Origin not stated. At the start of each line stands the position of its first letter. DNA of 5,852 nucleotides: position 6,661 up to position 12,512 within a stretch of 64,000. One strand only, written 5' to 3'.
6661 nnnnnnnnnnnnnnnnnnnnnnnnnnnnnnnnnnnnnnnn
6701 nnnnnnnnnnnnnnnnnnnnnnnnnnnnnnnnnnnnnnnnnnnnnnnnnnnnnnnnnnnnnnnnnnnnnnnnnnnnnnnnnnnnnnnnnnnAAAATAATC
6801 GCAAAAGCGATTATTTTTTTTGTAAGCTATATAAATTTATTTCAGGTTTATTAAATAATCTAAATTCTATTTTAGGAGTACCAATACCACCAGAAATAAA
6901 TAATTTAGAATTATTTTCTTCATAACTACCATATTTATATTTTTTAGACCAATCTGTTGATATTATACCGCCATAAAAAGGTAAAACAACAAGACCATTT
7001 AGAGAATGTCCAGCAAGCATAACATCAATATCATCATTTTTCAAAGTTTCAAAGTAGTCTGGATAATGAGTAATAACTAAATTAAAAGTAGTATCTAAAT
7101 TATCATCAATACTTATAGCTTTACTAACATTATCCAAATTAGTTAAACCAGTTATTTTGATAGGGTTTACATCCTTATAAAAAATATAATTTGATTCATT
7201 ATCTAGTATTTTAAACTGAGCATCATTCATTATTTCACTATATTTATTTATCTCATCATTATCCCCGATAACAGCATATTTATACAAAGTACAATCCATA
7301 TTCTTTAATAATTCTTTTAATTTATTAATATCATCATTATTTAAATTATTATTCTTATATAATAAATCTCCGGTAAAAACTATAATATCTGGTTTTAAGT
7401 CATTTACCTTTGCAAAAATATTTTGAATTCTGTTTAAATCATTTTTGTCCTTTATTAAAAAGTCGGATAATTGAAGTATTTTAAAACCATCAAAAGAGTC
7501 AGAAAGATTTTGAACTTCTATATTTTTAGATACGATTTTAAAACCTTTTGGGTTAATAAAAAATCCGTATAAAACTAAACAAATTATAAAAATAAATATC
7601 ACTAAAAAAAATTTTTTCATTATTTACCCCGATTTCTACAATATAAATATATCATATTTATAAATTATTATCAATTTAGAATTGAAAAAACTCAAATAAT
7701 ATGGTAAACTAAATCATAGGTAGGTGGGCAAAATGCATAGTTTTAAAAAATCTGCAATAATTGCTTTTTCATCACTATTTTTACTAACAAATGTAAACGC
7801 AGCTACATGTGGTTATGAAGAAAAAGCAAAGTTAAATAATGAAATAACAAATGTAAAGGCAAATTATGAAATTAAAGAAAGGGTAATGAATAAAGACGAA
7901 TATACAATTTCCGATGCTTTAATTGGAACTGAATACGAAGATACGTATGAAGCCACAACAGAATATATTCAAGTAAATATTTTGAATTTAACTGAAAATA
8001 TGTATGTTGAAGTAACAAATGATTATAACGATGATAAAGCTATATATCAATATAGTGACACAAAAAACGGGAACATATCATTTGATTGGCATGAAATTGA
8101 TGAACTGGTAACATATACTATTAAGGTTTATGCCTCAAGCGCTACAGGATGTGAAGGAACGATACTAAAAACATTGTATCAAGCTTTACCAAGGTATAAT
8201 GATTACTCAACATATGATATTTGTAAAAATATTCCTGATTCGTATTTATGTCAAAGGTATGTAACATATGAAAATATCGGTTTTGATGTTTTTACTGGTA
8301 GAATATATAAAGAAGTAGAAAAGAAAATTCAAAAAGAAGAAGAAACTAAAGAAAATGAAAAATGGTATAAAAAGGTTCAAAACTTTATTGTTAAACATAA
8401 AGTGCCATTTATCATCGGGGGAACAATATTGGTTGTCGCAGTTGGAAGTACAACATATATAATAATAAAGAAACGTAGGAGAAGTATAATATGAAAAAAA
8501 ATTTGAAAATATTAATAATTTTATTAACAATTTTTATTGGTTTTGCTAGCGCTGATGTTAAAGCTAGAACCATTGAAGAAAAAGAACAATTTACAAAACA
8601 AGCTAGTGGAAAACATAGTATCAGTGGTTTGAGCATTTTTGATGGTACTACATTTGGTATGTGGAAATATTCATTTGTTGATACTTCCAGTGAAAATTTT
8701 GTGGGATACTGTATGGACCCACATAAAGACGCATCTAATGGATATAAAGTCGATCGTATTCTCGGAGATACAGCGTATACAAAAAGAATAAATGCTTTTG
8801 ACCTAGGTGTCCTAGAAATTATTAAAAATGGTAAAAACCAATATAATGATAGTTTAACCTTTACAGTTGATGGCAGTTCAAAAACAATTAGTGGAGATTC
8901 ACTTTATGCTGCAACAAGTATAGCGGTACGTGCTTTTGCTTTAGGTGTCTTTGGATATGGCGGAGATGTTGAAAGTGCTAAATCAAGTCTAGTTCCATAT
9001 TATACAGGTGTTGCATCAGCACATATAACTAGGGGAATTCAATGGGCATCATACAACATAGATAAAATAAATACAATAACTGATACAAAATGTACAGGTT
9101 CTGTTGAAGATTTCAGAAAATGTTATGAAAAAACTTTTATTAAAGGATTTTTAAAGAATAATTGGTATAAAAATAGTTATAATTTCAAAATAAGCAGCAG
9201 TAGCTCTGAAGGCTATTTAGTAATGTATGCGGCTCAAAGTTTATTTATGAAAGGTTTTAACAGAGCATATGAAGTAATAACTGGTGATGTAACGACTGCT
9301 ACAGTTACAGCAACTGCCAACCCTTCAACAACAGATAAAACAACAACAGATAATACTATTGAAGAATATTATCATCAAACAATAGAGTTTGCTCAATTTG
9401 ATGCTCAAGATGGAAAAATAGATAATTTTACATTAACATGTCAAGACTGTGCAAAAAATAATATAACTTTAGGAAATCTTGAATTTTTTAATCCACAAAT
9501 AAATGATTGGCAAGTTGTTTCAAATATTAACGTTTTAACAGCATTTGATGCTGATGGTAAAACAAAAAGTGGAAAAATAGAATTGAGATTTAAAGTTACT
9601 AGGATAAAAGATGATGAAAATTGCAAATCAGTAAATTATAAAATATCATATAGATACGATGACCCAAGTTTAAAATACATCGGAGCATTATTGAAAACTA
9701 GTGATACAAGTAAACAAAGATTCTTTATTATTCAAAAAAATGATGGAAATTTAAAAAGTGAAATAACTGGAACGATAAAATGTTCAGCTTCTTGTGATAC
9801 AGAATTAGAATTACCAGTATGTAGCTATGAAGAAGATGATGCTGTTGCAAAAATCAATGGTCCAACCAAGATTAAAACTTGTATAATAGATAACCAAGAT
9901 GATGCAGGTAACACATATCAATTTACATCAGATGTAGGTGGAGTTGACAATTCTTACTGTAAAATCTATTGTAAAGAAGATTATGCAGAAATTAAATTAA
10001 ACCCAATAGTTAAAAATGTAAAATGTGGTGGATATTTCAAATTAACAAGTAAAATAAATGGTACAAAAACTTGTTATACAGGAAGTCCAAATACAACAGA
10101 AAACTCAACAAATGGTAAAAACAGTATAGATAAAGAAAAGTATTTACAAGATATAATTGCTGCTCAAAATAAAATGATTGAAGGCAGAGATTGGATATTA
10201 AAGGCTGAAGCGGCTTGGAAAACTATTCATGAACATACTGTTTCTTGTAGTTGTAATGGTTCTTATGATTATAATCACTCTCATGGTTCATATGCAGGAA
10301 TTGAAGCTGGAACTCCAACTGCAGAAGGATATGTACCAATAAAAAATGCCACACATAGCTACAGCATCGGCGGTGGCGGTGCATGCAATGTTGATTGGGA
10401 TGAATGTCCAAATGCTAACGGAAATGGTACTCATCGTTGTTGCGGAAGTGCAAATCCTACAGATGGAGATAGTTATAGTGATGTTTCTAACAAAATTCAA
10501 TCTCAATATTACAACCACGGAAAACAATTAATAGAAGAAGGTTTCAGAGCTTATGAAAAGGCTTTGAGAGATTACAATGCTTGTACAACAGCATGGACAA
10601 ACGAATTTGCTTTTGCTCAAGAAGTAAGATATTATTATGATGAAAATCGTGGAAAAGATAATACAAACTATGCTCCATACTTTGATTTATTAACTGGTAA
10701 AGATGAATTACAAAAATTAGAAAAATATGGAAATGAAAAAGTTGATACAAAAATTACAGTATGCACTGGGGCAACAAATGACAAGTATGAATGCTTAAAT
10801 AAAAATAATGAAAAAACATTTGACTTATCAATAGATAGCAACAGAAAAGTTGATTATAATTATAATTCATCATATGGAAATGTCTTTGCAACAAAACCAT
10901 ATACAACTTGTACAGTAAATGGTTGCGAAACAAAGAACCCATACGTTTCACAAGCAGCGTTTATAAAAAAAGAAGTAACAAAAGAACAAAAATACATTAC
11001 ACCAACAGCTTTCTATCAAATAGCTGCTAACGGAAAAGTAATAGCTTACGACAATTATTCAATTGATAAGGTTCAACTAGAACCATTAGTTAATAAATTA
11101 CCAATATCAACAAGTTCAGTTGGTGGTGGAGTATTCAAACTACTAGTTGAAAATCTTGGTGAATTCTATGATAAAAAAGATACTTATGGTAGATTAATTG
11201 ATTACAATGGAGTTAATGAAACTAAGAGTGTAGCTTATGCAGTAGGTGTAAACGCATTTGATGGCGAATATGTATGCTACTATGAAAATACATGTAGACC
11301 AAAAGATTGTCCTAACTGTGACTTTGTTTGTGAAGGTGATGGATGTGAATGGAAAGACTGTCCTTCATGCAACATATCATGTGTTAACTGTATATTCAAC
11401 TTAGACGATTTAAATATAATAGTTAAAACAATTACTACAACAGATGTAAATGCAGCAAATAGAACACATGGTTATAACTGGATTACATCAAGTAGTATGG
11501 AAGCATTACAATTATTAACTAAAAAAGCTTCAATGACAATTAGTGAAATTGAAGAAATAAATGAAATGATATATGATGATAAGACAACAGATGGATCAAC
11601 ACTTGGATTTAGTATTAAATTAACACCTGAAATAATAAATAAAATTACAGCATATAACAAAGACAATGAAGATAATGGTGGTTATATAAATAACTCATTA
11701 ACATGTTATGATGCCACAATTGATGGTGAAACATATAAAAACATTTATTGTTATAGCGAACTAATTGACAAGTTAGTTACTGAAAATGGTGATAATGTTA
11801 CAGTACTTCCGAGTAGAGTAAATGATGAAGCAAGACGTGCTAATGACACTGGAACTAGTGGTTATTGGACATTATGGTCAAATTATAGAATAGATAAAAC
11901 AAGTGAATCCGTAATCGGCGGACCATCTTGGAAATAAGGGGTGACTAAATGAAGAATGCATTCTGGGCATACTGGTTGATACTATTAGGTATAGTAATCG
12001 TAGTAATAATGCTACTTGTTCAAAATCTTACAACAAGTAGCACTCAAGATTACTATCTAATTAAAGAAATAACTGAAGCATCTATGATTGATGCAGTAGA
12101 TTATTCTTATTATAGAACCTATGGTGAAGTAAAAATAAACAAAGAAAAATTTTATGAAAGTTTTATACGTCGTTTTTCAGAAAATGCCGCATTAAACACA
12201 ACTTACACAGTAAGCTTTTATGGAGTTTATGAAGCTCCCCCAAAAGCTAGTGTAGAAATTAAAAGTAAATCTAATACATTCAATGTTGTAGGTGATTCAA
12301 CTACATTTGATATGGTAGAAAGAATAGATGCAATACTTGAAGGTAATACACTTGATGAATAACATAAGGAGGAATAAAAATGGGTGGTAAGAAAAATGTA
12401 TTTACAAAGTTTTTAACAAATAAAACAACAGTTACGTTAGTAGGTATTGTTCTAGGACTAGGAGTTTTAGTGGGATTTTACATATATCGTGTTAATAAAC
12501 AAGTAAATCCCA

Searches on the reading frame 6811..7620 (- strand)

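Call 36: search_protein_families(library=pfam, proteins=[window:6811-7620:-], max_evalue=0.01)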
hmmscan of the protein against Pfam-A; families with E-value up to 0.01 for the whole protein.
window:6811-7620:- (269 aa): 1 family
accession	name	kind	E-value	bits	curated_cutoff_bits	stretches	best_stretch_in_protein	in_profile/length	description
PF00149.33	Metallophos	-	1.3e-07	32.7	21.5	1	46-206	1-188/191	Calcineurin-like phosphoesterase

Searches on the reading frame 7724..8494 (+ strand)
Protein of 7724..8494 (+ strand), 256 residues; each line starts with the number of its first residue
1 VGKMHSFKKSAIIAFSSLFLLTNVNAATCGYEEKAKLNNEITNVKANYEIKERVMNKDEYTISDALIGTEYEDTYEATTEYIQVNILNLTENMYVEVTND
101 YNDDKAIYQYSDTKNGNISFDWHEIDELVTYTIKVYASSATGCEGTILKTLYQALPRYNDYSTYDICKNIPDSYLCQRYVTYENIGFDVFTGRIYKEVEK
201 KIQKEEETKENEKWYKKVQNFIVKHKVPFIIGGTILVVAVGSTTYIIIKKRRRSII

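Call 9: search_protein_families(library=pfam, proteins=[window:7724-8494:+], max_evalue=0.01)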
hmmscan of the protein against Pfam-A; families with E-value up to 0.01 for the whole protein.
window:7724-8494:+ (256 aa): 0 families

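Call 48: search_protein_families(library=ncbifam, proteins=[window:7724-8494:+], max_evalue=0.1)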
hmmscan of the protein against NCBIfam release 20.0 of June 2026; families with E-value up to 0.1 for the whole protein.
window:7724-8494:+ (256 aa): 1 family
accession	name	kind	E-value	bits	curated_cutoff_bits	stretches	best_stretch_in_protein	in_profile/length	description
NF033689.1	N2Fix_CO_CowN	equivalog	0.033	14.9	48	1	177-210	2-35/89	N(2)-fixation sustaining protein CowN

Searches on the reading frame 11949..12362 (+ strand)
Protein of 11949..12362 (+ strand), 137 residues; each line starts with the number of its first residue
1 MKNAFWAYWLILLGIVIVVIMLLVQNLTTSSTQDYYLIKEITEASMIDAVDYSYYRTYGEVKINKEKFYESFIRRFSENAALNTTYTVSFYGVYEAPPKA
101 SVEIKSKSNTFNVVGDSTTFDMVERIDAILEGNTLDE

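Call 9: search_protein_families(library=pfam, proteins=[window:11949-12362:+], max_evalue=0.01)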
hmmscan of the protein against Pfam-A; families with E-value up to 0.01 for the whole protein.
window:11949-12362:+ (137 aa): 1 family
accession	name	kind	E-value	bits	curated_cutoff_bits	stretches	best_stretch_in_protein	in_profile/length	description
PF17424.7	DUF5411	-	3.5e-58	195.7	30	1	1-132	1-132/134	Family of unknown function (DUF5411)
